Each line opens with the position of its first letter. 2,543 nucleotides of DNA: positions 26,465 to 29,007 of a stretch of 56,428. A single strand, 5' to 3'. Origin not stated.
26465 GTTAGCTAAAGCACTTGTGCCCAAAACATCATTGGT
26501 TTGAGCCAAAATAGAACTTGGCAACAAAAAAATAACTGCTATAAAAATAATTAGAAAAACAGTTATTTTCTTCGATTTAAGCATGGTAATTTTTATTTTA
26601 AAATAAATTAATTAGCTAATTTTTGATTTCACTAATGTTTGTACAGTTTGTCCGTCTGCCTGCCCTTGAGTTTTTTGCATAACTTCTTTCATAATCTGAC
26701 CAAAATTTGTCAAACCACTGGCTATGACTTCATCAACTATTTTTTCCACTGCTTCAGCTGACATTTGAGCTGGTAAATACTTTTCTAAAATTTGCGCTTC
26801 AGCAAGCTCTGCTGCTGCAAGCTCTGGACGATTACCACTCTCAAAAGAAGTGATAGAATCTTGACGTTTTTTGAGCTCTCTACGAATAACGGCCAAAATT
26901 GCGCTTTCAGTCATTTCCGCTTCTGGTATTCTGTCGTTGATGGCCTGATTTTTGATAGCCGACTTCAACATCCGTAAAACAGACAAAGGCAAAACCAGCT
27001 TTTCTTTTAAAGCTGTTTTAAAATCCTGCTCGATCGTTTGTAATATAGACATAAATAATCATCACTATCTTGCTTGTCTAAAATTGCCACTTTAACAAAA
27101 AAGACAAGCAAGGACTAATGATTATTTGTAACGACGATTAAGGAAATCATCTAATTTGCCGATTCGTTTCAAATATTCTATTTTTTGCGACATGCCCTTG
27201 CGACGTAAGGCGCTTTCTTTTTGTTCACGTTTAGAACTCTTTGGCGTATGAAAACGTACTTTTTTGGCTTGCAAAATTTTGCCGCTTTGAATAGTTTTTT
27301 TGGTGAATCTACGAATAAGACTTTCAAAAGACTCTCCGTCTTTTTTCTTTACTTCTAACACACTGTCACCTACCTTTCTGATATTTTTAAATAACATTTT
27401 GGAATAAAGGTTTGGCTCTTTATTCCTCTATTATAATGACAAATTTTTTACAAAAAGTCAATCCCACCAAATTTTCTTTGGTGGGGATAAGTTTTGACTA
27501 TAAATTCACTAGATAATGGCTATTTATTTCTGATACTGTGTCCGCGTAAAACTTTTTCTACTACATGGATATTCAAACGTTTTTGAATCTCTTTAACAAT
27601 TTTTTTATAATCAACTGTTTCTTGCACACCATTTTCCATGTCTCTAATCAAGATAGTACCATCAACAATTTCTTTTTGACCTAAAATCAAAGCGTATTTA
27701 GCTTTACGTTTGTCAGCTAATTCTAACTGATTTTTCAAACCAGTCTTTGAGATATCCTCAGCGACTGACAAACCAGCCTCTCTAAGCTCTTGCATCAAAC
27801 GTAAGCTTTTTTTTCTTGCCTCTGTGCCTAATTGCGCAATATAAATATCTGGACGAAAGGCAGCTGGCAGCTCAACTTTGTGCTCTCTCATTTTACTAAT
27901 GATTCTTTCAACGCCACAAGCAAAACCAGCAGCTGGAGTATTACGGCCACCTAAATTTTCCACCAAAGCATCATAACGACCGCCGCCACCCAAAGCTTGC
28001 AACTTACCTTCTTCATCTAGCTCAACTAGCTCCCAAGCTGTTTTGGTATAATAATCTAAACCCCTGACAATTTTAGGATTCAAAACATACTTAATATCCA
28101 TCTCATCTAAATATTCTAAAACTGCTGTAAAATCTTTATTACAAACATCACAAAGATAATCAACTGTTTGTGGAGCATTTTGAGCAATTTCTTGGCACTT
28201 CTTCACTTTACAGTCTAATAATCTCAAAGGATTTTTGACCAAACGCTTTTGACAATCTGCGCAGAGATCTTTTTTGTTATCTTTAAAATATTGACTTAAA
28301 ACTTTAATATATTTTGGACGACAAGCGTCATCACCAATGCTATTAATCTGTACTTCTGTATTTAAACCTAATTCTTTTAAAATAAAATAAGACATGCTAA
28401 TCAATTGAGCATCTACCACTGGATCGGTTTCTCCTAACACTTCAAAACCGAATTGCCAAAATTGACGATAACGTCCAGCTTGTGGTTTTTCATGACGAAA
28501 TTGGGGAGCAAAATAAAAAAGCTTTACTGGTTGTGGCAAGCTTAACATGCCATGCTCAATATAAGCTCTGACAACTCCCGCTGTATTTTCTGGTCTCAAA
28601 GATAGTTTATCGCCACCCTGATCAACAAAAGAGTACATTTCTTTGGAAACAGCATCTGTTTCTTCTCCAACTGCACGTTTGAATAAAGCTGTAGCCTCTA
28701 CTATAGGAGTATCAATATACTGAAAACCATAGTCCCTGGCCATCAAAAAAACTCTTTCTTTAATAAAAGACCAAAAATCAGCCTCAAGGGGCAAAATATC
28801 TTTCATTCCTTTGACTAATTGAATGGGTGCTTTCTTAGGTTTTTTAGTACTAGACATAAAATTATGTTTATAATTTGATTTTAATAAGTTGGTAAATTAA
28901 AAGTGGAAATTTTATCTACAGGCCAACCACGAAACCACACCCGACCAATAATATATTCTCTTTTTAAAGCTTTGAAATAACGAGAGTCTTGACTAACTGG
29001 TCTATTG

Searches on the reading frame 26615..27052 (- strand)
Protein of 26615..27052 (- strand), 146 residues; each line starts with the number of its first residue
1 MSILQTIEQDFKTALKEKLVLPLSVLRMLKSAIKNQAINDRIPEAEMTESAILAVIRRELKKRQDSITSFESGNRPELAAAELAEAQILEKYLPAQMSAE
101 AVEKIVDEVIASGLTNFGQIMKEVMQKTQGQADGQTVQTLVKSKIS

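Call 9: search_protein_families(library=pfam, proteins=[window:26615-27052:-], max_evalue=0.01)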
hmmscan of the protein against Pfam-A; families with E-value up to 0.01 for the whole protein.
window:26615-27052:- (146 aa): 2 families
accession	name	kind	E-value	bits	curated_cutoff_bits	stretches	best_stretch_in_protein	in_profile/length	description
PF09424.15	YqeY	-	1.4e-39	135.9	27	1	5-144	2-142/143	Yqey-like protein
PF02637.23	GatB_Yqey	-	1.1e-05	25.8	27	1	81-145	72-148/148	GatB domain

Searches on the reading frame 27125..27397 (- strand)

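Call 9: search_protein_families(library=pfam, proteins=[window:27125-27397:-], max_evalue=0.01)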
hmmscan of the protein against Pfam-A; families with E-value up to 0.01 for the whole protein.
window:27125-27397:- (91 aa): 1 family
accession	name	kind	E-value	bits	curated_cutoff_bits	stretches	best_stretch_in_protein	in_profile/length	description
PF01165.25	Ribosomal_S21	-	1.7e-09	37.7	27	1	16-67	2-53/55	Ribosomal protein S21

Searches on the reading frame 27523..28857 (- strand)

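Call 9: search_protein_families(library=pfam, proteins=[window:27523-28857:-], max_evalue=0.01)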
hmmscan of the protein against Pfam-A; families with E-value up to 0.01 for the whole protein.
window:27523-28857:- (445 aa): 4 families
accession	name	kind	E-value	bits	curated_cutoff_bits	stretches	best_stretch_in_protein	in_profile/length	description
PF13393.11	tRNA-synt_His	-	1.9e-40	139.5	25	1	17-319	1-308/308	Histidyl-tRNA synthetase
PF03129.25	HGTP_anticodon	-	4.8e-14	52.7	21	1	338-427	2-94/94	Anticodon binding domain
PF00587.30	tRNA-synt_2b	-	2.5e-13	50.9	29.3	1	75-321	1-173/179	tRNA synthetase class II core domain (G, H, P, S and T)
PF00152.25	tRNA-synt_2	-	0.0028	17.2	25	0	112-141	93-122/308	tRNA synthetases class II (D, K and N)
